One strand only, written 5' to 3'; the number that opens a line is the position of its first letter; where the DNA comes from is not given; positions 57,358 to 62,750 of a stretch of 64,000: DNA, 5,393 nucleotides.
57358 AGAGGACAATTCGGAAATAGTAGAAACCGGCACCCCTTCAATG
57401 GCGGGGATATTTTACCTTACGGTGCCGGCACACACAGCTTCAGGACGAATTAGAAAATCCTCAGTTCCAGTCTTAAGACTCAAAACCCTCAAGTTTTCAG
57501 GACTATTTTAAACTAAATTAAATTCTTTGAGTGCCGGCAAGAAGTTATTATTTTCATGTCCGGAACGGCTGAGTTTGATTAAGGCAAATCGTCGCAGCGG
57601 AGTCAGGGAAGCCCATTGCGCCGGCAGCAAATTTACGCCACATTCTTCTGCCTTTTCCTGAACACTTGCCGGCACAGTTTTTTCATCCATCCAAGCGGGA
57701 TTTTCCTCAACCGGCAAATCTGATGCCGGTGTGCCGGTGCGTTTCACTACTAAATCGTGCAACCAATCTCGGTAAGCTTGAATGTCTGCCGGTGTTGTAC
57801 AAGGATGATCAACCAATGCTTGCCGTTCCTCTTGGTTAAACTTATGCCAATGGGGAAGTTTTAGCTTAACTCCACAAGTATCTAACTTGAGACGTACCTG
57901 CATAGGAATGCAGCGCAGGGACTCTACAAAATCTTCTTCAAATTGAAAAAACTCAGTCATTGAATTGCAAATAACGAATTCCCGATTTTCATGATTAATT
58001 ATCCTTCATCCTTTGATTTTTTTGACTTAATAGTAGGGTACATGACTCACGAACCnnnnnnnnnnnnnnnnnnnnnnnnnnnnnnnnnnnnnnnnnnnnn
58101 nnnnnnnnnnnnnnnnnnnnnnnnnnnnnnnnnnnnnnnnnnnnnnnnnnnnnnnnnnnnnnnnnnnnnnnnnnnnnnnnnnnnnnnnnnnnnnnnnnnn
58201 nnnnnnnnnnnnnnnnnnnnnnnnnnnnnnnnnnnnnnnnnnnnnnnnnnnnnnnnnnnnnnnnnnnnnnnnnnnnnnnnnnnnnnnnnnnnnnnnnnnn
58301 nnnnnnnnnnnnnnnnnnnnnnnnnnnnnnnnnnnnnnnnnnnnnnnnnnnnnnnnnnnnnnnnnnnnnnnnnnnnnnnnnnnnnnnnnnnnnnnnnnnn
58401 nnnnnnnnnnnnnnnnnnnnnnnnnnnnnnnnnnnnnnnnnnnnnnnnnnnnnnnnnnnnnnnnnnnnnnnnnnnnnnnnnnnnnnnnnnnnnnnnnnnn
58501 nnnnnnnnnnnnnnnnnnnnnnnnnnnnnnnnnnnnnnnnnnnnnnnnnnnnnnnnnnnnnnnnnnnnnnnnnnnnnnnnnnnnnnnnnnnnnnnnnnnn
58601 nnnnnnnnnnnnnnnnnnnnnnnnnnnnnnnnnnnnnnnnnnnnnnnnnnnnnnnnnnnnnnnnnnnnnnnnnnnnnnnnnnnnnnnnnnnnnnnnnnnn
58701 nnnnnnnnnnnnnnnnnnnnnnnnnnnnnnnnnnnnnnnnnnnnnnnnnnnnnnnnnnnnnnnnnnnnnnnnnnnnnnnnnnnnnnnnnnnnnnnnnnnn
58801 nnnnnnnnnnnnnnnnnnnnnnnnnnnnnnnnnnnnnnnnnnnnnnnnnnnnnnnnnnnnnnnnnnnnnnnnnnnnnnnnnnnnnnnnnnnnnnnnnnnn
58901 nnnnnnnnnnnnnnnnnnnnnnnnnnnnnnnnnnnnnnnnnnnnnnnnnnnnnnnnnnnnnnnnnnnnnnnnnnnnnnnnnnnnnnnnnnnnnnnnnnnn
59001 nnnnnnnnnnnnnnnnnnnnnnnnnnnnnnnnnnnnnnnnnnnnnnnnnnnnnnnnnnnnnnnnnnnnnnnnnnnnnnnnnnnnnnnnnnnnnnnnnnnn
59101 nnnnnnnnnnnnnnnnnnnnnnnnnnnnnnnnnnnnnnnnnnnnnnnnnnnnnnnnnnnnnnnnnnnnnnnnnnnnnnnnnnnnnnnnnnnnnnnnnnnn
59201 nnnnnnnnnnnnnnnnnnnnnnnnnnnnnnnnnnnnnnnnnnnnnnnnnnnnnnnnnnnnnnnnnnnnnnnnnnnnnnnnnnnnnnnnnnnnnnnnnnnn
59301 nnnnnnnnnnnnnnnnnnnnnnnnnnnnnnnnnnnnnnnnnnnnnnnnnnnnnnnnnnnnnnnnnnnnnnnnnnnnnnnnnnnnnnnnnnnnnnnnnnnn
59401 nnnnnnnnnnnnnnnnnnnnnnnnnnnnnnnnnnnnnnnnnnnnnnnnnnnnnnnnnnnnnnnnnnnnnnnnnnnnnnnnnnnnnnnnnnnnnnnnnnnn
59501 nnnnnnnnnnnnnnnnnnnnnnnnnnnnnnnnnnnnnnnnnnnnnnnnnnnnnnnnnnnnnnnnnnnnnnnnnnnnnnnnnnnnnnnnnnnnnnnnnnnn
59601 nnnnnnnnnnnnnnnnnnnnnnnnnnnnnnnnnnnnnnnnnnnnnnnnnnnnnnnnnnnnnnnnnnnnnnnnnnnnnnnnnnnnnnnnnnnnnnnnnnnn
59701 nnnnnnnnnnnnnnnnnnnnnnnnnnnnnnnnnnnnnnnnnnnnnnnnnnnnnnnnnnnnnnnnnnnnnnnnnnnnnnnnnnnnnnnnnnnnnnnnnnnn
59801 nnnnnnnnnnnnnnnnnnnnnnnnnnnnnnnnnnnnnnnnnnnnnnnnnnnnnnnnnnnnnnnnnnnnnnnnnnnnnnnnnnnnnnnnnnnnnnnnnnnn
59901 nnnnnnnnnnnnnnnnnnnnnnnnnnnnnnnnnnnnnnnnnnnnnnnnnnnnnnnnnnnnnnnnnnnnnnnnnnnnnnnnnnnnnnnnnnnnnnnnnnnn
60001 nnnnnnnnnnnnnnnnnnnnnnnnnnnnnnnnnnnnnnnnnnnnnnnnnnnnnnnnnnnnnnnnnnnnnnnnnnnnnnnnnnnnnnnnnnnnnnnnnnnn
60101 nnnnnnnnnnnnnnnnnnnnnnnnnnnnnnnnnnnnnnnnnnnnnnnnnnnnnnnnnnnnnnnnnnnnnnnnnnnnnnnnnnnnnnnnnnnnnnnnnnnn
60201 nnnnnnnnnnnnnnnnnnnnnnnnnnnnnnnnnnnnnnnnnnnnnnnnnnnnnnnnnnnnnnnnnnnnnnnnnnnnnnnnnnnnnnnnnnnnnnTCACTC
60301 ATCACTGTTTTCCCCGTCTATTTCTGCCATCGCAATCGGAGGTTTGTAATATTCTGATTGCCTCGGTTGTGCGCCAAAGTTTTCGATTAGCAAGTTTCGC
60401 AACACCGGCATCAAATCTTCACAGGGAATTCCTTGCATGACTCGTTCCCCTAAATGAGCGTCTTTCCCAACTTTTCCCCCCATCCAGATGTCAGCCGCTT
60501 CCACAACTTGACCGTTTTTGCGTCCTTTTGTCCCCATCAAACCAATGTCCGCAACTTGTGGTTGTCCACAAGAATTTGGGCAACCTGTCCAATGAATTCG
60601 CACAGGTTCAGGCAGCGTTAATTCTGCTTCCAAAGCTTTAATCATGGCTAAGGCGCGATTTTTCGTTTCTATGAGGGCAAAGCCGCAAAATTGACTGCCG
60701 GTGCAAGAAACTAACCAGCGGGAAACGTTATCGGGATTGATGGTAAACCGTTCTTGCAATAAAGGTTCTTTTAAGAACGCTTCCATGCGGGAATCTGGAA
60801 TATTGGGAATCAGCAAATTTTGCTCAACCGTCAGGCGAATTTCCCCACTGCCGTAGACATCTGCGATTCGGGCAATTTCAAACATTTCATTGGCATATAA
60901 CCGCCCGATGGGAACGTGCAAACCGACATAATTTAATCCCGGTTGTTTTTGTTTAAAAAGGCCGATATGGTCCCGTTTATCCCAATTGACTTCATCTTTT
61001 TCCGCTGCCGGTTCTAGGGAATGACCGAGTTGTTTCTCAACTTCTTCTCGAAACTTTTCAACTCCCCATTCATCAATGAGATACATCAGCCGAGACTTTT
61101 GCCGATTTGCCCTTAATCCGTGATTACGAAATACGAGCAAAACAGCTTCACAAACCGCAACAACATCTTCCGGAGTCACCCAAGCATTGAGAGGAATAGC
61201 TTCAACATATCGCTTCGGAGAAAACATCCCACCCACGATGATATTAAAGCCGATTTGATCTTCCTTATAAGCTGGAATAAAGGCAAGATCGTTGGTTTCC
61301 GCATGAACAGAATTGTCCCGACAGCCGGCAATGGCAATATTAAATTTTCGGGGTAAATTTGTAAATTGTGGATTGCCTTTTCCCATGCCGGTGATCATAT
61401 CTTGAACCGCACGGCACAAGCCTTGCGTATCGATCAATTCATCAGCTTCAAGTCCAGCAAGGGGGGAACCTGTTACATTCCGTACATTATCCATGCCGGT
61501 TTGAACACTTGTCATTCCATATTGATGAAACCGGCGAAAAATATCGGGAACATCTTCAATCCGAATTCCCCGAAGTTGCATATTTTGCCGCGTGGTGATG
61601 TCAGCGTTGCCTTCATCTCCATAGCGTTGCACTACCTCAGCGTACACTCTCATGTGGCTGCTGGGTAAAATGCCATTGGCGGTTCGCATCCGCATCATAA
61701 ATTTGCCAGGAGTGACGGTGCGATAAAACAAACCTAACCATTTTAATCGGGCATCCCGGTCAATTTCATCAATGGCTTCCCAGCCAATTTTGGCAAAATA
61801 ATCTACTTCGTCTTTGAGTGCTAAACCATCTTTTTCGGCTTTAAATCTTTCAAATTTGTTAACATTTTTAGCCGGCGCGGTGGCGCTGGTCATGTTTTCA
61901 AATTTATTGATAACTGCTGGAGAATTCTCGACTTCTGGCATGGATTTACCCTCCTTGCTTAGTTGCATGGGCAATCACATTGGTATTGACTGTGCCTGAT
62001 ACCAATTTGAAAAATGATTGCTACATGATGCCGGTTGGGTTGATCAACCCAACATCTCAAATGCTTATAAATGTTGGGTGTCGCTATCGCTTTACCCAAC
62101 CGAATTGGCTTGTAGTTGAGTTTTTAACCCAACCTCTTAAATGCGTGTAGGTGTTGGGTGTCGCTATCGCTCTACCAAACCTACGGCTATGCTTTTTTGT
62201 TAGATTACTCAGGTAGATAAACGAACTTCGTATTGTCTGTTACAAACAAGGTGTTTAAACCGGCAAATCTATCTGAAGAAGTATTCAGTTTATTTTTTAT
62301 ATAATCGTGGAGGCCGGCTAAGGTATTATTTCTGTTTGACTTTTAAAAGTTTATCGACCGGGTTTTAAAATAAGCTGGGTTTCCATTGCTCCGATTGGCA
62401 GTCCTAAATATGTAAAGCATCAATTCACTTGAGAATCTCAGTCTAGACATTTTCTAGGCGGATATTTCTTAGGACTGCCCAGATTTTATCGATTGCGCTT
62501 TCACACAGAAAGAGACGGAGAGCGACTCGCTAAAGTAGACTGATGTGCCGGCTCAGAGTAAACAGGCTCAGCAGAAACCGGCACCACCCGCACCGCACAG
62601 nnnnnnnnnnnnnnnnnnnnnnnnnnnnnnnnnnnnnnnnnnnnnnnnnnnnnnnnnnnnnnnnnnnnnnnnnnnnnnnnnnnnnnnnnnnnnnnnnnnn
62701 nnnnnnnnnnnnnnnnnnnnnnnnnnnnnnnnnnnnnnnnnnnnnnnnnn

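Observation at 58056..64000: Duplicated narB flanking nirA, and nirA fused directly to narB with no intervening nitrate transporter genes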

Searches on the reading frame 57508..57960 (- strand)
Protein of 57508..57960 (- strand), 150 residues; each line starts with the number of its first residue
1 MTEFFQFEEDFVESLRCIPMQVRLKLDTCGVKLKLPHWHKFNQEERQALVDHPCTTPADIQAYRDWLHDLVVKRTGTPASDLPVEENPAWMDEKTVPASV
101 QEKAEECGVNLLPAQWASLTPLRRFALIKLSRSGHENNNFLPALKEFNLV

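Call 7: search_protein_families(library=ncbifam, proteins=[window:57508-57960:-])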
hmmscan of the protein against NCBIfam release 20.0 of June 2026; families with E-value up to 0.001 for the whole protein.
window:57508-57960:- (150 aa): 1 family
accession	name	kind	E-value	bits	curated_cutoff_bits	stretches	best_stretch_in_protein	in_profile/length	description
TIGR02664.1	nitr_red_assoc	subfamily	4.1e-57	192.8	110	1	4-147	1-145/145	nitrate reductase maturation protein NarM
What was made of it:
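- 57508..57960 (-): narM, the nitrate reductase maturation/associated protein (150 aa), 95 bp after narB1. Probably the last gene of operon 2. TIGR02664 at 192.8 bits, cut-off 110 (call 7).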

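Call 8: search_protein_families(library=pfam, proteins=[window:57508-57960:-])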
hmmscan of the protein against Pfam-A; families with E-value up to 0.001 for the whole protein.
window:57508-57960:- (150 aa): 1 family
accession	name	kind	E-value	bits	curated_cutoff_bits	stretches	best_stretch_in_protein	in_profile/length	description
PF09655.15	Nitr_red_assoc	-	2.2e-67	226.3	25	1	4-147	1-144/144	Conserved nitrate reductase-associated protein (Nitr_red_assoc)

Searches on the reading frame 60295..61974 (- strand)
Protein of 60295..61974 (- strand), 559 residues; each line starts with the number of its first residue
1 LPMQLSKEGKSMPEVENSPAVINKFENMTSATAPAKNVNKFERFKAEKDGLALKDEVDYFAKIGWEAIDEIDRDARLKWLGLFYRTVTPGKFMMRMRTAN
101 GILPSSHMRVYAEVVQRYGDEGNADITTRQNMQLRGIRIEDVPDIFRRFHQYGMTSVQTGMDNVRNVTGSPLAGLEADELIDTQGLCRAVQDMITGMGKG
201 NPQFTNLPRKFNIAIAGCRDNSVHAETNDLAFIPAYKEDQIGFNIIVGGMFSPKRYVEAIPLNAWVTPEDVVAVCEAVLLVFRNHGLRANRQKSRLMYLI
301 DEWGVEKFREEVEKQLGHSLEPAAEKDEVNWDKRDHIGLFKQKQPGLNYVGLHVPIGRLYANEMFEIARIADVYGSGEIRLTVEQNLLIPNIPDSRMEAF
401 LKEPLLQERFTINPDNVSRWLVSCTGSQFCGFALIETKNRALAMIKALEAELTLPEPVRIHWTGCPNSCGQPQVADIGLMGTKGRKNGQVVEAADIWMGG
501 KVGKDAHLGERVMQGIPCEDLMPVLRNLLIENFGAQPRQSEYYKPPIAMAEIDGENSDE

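Call 7: search_protein_families(library=ncbifam, proteins=[window:60295-61974:-])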
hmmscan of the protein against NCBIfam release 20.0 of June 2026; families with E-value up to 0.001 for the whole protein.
window:60295-61974:- (559 aa): 10 families
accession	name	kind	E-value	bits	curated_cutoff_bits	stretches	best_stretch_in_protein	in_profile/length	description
NF007125.0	PRK09566.1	equivalog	9.1e-259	859.1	594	1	29-539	3-512/513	ferredoxin--nitrite reductase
NF007126.0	PRK09567.1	equivalog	9.8e-118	393.9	523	1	22-531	49-559/595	NirA family protein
TIGR02435.1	CobG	equivalog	1.3e-66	225.2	234.8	1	82-483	8-385/388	precorrin-3B synthase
NF010029.0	PRK13504.1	equivalog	1.7e-63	214.9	457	2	205-536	213-547/575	NADPH-dependent assimilatory sulfite reductase hemoprotein subunit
TIGR02042.1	sir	equivalog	2.1e-46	158.2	731.5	1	206-530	222-550/581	sulfite reductase, ferredoxin dependent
TIGR02041.1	CysI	equivalog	1.9e-45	155.3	756.55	2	205-487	192-485/541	assimilatory sulfite reductase (NADPH) hemoprotein subunit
TIGR02912.1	sulfite_red_C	equivalog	8.1e-25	87.5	324.1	2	343-483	16-162/314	sulfite reductase subunit C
TIGR02374.1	nitri_red_nirB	equivalog_domain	3.7e-18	65.3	578.35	2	325-528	536-731/794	nitrite reductase large subunit NirB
TIGR02066.1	dsrB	equivalog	7.4e-14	51.5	341.5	1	363-484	45-170/341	dissimilatory-type sulfite reductase subunit beta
TIGR02064.1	dsrA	equivalog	1.2e-12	47.4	392.85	1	353-483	87-223/402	dissimilatory-type sulfite reductase subunit alpha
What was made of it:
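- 60295..61941 (-): nirA2, a ferredoxin-nitrite reductase (548 aa) without a ferredoxin extension. First gene of operon 2. NCBIfam NF007125 at 859 bits, cut-off 594 (call 7).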

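Call 8: search_protein_families(library=pfam, proteins=[window:60295-61974:-])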
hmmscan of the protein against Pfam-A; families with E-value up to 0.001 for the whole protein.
window:60295-61974:- (559 aa): 2 families
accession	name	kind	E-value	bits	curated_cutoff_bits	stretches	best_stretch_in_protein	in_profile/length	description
PF01077.27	NIR_SIR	-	2.1e-65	219.4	27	2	161-319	2-157/158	Nitrite and sulphite reductase 4Fe-4S domain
PF03460.22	NIR_SIR_ferr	-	2.8e-36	123.5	24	2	341-404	2-66/69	Nitrite/Sulfite reductase ferredoxin-like half domain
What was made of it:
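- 60295..61941 (-): NIR_SIR and NIR_SIR_ferr domains (call 8).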

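Call 9: find_encoding_contigs(protein=window:60295-61941:-, flank=10000, max_places=6)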
Protein window:60295-61941:- (548 aa): 1 contig read that carries it; 1 place shown.
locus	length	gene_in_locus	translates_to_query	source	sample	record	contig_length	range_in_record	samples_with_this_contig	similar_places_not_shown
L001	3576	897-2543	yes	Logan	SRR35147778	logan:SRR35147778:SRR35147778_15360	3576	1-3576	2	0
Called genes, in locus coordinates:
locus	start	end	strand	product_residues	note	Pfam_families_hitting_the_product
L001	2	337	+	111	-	?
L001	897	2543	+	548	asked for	PF03460:NIR_SIR_ferr, PF01077:NIR_SIR, PF03460:NIR_SIR_ferr, PF01077:NIR_SIR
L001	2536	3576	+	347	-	?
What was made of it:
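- Tried and rejected: NirA found only a 3.6-kb contig (call 9).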

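Call 46: search_solved_structures(query=window:60295-61941:-, max_evalue=1e-30)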
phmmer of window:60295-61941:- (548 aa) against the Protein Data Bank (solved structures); distinct sequences matched with E-value up to 1e-30: 10.
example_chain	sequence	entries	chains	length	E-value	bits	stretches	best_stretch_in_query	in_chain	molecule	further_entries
3b0h_A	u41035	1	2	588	1.7e-172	578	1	26-530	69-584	Nitrite reductase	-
3b0g_A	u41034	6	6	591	2.6e-172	577.4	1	25-530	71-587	Nitrite reductase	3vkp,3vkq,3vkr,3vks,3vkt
3b0n_A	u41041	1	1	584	3.6e-171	573.6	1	25-527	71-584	Nitrite reductase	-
2akj_A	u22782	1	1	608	1.2e-170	571.9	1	26-530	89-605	Ferredoxin--nitrite reductase, chloroplast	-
3vlx_A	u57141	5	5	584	2.5e-170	570.9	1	25-527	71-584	Nitrite reductase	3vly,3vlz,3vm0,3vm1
3b0m_A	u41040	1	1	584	2.5e-170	570.9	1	25-527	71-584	Nitrite reductase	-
3b0j_A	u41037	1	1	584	3.4e-170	570.4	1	25-527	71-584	Nitrite reductase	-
3b0l_A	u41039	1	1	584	4.7e-170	569.9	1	25-527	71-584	Nitrite reductase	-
1zj8_A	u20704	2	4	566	1e-66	228.9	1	27-540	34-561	Probable ferredoxin-dependent nitrite reductase NirA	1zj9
5h8v_A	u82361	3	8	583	9.5e-38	133.3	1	195-519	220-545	Sulfite reductase [ferredoxin], chloroplastic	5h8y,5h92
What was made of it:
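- On Ferredoxin-nitrite reductase NirA: Closest structures are plant NiR (E = 1e-172; call 46).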

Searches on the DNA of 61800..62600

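Call 41: search_rna_families(source=window, start=61800, end=62600, threshold=evalue, max_evalue=1)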
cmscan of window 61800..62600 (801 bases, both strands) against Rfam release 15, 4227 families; matches with E-value up to 1: 1.
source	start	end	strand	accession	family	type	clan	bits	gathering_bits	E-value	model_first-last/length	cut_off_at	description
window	62355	62513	+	RF02392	sau-53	Gene; sRNA;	-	20.4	100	0.16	1-192/192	no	Staphylococcus sRNA sau-53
